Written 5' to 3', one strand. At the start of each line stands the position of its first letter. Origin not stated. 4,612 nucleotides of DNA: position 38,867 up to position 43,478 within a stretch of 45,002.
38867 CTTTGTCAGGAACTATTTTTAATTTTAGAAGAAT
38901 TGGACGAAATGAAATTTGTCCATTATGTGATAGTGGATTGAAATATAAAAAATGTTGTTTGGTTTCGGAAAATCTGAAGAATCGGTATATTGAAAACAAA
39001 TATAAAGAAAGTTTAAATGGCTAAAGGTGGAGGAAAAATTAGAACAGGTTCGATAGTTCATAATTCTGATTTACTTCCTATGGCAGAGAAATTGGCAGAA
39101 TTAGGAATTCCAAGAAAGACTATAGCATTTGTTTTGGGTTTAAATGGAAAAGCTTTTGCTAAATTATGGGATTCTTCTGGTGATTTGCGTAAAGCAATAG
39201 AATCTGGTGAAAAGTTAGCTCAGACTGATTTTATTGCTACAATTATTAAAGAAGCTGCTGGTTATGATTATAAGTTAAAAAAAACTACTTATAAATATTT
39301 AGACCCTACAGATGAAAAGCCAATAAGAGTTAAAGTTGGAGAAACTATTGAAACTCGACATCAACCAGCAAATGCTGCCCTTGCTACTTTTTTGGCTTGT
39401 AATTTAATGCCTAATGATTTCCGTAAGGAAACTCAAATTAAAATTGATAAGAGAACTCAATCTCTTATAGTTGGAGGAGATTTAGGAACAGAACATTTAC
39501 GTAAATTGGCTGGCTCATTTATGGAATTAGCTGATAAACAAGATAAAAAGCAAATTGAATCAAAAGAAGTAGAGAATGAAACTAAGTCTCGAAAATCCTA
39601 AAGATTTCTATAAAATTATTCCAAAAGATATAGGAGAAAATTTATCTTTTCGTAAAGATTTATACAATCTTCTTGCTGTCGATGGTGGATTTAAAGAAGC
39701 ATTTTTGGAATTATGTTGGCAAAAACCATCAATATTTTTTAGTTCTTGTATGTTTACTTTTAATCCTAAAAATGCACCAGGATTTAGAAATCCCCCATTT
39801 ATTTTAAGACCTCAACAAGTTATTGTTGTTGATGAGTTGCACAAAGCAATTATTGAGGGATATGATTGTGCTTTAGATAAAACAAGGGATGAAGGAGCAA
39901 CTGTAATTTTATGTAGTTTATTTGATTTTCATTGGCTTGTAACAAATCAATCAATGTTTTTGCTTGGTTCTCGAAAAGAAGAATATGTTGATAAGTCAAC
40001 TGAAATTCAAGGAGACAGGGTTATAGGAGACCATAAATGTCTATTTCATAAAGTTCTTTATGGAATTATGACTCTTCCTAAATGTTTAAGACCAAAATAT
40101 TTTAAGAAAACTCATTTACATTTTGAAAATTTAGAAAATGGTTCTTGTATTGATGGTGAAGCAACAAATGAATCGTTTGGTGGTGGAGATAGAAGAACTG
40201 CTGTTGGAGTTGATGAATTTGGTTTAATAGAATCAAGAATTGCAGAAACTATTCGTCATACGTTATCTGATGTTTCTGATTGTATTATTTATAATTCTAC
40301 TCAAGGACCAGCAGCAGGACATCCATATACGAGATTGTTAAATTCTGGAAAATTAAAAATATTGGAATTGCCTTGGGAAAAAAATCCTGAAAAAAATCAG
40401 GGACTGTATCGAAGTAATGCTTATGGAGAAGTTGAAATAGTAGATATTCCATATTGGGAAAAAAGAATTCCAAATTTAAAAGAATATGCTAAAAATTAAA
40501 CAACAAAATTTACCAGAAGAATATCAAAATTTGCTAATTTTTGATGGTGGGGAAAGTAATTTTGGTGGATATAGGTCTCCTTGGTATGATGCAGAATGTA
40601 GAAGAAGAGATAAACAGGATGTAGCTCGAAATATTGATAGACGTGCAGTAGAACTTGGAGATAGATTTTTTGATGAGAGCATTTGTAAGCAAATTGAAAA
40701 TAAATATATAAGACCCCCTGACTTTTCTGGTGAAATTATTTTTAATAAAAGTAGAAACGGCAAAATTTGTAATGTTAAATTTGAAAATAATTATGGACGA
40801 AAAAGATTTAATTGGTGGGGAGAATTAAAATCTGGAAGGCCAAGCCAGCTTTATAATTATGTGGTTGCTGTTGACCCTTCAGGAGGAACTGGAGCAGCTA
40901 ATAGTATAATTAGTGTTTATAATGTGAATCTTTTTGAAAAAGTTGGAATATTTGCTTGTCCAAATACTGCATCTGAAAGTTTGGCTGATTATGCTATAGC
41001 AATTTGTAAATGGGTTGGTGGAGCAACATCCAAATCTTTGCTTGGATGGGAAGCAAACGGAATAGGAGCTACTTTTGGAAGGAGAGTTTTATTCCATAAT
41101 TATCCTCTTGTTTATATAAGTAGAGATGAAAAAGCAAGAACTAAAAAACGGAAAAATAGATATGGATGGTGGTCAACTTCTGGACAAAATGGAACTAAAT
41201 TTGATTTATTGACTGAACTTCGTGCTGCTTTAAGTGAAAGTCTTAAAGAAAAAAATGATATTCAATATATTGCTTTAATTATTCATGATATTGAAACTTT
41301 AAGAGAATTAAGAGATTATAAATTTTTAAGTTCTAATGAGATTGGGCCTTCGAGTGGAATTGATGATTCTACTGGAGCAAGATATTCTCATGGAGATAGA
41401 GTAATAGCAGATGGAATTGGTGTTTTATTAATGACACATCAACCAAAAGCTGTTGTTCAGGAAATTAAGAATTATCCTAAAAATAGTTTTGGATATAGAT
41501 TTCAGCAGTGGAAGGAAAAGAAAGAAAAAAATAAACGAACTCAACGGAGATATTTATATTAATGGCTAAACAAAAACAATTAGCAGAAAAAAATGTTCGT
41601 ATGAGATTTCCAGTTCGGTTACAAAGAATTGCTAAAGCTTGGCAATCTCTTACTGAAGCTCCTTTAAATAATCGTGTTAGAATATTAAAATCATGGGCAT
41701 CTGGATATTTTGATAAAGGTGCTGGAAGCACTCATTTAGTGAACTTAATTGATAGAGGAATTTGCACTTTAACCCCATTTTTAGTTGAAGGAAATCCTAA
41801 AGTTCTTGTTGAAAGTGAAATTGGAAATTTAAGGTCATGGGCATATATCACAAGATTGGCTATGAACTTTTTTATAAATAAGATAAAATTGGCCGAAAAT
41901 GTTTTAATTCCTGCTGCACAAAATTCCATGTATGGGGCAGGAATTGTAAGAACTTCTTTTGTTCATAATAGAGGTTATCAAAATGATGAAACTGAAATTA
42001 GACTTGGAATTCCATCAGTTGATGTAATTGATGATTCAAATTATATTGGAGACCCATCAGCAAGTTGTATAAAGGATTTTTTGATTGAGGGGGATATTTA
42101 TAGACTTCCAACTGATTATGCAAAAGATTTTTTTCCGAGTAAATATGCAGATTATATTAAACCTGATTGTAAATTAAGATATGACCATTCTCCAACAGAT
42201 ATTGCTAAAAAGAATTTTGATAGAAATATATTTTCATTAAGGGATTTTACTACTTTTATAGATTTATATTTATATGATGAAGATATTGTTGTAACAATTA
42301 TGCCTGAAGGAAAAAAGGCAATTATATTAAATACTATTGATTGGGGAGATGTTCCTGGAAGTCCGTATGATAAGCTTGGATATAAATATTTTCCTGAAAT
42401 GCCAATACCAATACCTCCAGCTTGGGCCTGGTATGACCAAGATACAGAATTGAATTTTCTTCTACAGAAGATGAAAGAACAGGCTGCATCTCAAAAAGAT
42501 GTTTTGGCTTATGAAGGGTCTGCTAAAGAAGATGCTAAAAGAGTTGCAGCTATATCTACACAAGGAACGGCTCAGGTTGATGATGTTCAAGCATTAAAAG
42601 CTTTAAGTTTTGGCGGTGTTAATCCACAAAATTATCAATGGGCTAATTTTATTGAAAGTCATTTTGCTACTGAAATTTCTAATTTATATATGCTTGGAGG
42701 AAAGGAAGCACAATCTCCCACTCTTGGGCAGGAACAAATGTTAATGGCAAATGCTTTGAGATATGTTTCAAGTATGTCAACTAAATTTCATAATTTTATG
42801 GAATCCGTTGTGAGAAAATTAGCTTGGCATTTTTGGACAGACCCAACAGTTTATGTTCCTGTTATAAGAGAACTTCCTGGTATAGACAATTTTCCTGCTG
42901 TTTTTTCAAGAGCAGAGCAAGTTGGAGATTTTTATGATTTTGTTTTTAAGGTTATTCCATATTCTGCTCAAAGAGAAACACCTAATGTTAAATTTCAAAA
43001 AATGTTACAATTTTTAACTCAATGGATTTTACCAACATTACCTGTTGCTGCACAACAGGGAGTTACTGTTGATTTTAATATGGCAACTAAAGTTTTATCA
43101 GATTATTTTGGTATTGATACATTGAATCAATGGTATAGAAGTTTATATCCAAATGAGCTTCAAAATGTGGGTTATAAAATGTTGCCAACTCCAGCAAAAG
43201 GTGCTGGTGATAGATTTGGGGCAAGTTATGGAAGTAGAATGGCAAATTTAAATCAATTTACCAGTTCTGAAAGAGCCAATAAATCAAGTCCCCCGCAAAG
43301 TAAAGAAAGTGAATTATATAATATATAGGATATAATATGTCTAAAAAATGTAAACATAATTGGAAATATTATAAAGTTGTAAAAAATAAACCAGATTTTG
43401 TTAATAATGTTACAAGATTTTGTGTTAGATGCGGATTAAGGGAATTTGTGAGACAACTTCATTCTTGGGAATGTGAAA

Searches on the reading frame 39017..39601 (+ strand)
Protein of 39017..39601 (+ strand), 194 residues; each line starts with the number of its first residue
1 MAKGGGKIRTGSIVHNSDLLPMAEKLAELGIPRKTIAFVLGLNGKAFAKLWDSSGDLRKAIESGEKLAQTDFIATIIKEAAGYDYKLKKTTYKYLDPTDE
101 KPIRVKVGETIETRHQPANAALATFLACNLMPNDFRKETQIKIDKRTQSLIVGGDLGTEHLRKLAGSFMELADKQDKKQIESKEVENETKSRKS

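Call 13: search_protein_families(library=phrogs, proteins=[window:39017-39601:+], max_evalue=0.001)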
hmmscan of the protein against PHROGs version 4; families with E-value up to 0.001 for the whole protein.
window:39017-39601:+ (194 aa): 2 families
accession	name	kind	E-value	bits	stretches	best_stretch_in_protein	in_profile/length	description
phrog_309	-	head and packaging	4.3e-07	31.2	1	22-191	148-312/319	terminase small subunit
phrog_6834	-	head and packaging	0.00097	20.2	0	88-148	27-85/108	terminase small subunit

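Call 14: search_protein_families(library=pfam, proteins=[window:39017-39601:+], max_evalue=0.01)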
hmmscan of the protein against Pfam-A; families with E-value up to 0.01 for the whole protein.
window:39017-39601:+ (194 aa): 0 families

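Call 17: find_homologous_proteins(query=window:39017-39601:+)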
Query window:39017-39601:+ (194 aa): 1 proteins with E <= 0.001 among 233 candidates.
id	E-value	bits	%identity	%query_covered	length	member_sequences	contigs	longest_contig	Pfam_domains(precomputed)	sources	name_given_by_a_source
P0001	1.0e-120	418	100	100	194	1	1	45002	-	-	-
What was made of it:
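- Tried and rejected: terS has no homologue other than itself (call 17).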

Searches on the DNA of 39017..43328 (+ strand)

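Call 12: search_dna_similar(query=window:39017-43328:+, collection=phages, mode=distant)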
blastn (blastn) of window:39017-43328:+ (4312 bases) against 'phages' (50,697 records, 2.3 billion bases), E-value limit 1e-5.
No match.

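Call 30: search_rna_families(sources=[L002, L009, L010, L012, L014], threshold=gathering)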
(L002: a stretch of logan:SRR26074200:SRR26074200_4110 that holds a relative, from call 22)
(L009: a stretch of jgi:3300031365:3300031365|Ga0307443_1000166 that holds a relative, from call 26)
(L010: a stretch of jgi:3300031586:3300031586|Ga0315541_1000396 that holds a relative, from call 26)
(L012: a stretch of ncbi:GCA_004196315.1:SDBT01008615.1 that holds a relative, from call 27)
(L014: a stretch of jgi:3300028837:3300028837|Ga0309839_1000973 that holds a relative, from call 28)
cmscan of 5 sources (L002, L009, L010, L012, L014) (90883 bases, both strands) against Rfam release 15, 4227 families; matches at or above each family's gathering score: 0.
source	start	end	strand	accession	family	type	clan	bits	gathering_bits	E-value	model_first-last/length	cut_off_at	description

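Call 57: search_rna_families(source=L002, start=2500, end=3600, threshold=evalue, max_evalue=1, show_alignments=2)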
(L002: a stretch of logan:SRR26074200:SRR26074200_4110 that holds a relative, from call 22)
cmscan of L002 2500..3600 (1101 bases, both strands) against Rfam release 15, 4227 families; matches with E-value up to 1: 1.
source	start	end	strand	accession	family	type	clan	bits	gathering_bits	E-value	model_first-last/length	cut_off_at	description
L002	3015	3089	-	RF00315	snoJ33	Gene; snRNA; snoRNA; CD-box;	-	20.2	45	0.31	1-81/81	no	Small nucleolar RNA J33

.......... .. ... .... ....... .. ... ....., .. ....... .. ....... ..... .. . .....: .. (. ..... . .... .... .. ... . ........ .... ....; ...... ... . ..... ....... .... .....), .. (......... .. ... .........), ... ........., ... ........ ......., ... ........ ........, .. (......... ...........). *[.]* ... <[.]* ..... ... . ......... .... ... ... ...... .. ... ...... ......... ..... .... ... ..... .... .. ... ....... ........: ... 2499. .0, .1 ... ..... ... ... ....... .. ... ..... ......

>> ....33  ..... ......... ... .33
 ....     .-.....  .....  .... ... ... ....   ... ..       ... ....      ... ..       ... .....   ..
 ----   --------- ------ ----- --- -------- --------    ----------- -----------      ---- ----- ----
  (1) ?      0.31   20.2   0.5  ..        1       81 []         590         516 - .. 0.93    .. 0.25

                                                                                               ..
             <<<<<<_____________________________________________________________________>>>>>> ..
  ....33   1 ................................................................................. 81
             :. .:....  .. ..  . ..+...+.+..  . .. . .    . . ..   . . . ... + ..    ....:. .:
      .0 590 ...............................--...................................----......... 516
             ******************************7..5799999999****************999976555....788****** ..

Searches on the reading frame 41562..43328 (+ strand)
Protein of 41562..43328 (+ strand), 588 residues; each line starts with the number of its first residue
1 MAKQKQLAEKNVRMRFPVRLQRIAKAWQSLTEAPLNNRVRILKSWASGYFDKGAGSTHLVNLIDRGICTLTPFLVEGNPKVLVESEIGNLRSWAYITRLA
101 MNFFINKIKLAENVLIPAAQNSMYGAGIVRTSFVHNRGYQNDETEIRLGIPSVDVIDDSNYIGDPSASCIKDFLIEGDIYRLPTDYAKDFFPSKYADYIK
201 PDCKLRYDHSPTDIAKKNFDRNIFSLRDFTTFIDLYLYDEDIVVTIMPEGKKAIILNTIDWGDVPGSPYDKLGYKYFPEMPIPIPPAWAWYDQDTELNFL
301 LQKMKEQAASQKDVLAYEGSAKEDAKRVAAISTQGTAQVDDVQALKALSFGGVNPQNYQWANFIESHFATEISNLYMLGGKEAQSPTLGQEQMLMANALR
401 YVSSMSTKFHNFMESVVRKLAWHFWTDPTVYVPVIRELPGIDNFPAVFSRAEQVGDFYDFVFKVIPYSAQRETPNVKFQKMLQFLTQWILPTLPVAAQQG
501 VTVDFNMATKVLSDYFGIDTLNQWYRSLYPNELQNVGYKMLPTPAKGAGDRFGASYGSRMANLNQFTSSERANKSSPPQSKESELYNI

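Call 13: search_protein_families(library=phrogs, proteins=[window:41562-43328:+], max_evalue=0.001)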
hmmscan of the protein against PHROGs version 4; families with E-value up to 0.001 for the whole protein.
window:41562-43328:+ (588 aa): 0 families

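Call 14: search_protein_families(library=pfam, proteins=[window:41562-43328:+], max_evalue=0.01)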
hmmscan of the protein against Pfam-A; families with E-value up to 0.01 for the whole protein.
window:41562-43328:+ (588 aa): 0 families

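Call 15: find_related_loci(query=window:41562-43328:+, collection=viral_contigs, flank=8000)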
Query window:41562-43328:+ (588 aa) in viral_contigs; peptide patterns used: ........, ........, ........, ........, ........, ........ (x = any residue, [..] = any of these).
18 stretches matched a pattern, but none encodes a relative of the query by tblastn (E <= 1e-3).

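Call 20: find_homologous_proteins(query=window:41562-43328:+)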
Query window:41562-43328:+ (588 aa): 366 proteins with E <= 0.001 among 8000 candidates; the best 120 are listed.
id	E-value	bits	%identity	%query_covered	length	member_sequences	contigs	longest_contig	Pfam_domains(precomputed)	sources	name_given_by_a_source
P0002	0.0e+0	1359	100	100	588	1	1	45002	-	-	-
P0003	0.0e+0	1095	78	99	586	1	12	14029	-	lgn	-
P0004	4.2e-215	734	52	98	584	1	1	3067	-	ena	-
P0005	1.5e-214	732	54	98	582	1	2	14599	-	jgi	-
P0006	6.2e-212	723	54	97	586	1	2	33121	-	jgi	-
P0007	1.2e-210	719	53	98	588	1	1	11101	-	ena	-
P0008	9.2e-210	716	53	95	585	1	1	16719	-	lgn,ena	-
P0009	1.0e-209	716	54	98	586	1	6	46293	-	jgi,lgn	-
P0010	2.3e-209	715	53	98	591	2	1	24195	-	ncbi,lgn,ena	-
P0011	3.4e-209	714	53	98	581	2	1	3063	-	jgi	-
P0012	6.8e-209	713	55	95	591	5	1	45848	-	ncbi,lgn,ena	-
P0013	9.5e-208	709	52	97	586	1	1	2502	-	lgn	-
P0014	3.4e-206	704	50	99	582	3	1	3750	-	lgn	-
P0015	1.2e-203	696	53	96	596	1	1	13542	-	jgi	jgi:hypothetical protein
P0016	1.4e-203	696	52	97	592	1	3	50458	-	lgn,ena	-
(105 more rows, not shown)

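Call 22: find_encoding_contigs(protein=P0003, flank=10000, max_places=10)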
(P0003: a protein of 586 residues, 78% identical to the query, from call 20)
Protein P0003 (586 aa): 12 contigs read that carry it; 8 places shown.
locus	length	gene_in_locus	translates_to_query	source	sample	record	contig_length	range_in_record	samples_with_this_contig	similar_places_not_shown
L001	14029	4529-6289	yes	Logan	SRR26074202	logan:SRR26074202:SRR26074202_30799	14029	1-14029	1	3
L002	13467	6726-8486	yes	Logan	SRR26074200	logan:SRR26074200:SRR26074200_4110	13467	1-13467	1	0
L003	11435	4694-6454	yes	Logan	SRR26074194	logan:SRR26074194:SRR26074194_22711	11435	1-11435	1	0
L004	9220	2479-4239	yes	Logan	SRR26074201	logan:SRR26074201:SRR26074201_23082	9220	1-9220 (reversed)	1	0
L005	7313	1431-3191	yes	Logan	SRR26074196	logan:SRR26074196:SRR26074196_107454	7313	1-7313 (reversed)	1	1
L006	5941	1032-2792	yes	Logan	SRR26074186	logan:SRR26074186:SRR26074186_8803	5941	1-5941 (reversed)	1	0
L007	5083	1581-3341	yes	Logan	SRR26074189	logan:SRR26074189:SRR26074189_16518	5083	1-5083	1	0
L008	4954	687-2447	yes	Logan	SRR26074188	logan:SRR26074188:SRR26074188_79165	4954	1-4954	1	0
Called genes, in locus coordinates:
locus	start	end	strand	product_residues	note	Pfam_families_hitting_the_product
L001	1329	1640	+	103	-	-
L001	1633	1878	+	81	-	-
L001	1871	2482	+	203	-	-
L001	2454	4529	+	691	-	-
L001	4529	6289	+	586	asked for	-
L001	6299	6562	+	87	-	-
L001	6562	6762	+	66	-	-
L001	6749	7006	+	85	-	-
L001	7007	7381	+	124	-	-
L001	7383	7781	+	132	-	-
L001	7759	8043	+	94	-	-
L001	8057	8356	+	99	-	-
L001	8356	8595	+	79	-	-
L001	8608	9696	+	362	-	-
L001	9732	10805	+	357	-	-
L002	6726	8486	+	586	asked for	-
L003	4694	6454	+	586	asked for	-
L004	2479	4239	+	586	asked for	-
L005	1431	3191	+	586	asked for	-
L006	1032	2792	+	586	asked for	-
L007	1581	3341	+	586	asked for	-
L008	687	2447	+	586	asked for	-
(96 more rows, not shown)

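Call 26: find_encoding_contigs(protein=P0009, flank=10000, max_places=3)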
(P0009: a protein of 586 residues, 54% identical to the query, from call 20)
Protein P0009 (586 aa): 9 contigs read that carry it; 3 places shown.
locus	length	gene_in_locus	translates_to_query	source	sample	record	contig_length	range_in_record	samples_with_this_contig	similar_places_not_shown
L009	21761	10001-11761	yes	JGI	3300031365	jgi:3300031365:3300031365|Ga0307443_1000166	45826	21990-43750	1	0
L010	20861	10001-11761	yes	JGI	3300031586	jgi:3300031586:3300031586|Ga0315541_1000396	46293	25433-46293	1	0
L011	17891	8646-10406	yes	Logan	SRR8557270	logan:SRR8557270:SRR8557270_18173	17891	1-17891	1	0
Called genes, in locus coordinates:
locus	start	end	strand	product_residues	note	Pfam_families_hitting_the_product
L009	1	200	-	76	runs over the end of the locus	-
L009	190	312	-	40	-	-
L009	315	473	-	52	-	-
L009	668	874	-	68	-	-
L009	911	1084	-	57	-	-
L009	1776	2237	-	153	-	-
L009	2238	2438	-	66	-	-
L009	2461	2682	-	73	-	-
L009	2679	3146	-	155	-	-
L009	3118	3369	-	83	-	PF02810:SEC-C (faint)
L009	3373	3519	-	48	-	-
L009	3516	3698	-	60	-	-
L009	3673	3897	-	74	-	PF04973:NMN_transporter (weak)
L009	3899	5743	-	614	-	PF01612:DNA_pol_A_exo1, PF00476:DNA_pol_A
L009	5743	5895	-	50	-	-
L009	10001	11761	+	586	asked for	-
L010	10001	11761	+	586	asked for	-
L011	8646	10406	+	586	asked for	-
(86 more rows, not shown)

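Call 27: find_encoding_contigs(protein=P0012, flank=10000, max_places=2)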
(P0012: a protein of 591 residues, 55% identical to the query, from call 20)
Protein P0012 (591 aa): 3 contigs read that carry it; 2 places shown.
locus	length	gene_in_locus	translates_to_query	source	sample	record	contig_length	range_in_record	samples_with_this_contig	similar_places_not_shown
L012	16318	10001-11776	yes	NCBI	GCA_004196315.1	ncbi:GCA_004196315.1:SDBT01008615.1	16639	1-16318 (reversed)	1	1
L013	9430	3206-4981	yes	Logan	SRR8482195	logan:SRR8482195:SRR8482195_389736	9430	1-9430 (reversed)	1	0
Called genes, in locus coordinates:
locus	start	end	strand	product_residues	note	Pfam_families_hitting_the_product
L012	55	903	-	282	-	PF06067:DUF932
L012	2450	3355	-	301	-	-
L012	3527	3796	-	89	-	-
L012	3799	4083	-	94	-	-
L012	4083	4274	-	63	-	-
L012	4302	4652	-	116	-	PF24729:Acb2_Tad1_hairpin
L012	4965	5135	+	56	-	-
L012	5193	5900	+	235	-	-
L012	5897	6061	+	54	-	-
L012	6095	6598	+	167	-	-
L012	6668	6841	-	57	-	-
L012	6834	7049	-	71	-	-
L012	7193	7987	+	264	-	-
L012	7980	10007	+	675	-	-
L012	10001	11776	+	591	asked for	-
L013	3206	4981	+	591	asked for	-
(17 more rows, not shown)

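Call 28: find_encoding_contigs(protein=P0006, flank=10000, max_places=2)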
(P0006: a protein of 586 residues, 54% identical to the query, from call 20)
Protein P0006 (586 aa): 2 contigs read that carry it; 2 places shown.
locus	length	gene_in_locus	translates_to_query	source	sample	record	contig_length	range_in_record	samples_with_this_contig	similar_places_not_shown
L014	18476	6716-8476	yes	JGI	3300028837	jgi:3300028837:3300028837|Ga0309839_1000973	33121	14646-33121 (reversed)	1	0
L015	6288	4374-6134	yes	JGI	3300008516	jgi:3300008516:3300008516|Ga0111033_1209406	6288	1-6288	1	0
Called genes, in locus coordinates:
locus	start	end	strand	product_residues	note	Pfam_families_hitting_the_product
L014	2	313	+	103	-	?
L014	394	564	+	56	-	-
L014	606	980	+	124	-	PF10686:YAcAr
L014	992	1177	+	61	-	-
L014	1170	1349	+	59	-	-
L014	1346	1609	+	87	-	PF14216:DUF4326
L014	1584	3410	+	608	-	PF01612:DNA_pol_A_exo1, PF00476:DNA_pol_A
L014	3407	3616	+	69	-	-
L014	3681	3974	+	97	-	-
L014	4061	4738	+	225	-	-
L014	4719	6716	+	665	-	-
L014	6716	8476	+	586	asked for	-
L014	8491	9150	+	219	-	PF00089:Trypsin (weak), PF13365:Trypsin_2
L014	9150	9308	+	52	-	-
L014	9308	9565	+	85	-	-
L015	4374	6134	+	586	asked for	-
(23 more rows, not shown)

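Call 41: find_related_loci(query=A1, collection=viral_contigs, flank=8000)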
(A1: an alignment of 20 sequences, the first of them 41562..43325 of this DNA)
Query A1 (588 aa) in viral_contigs; peptide patterns used: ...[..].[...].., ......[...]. (x = any residue, [..] = any of these).
176 stretches matched a pattern; 140 encode a relative of the query (tblastn E <= 1e-3); the best 80 are kept; 80 distinct loci.
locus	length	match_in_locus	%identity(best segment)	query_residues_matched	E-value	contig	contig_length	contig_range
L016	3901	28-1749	54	9-584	0e+0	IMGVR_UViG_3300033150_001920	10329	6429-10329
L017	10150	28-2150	54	9-584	0e+0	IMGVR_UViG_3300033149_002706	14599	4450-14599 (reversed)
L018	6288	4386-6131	54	7-579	0e+0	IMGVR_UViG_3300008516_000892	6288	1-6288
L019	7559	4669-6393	54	10-584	0e+0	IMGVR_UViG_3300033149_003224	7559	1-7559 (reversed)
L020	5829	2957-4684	54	9-584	0e+0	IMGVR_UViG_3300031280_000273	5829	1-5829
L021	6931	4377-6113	50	1-581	0e+0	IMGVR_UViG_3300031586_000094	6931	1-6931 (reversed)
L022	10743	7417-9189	51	7-579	0e+0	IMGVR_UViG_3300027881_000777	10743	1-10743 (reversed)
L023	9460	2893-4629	49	1-581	0e+0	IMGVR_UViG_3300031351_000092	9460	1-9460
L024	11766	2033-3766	53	16-577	0e+0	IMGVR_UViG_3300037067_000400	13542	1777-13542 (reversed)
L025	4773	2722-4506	51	7-587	0e+0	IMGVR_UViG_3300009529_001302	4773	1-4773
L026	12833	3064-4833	52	7-581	0e+0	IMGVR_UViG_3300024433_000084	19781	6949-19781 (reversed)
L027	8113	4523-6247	49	7-584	0e+0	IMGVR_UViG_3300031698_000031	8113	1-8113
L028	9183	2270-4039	52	7-581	0e+0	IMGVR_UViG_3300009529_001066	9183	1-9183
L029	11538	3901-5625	49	7-584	0e+0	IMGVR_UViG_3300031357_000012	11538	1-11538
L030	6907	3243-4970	50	7-587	0e+0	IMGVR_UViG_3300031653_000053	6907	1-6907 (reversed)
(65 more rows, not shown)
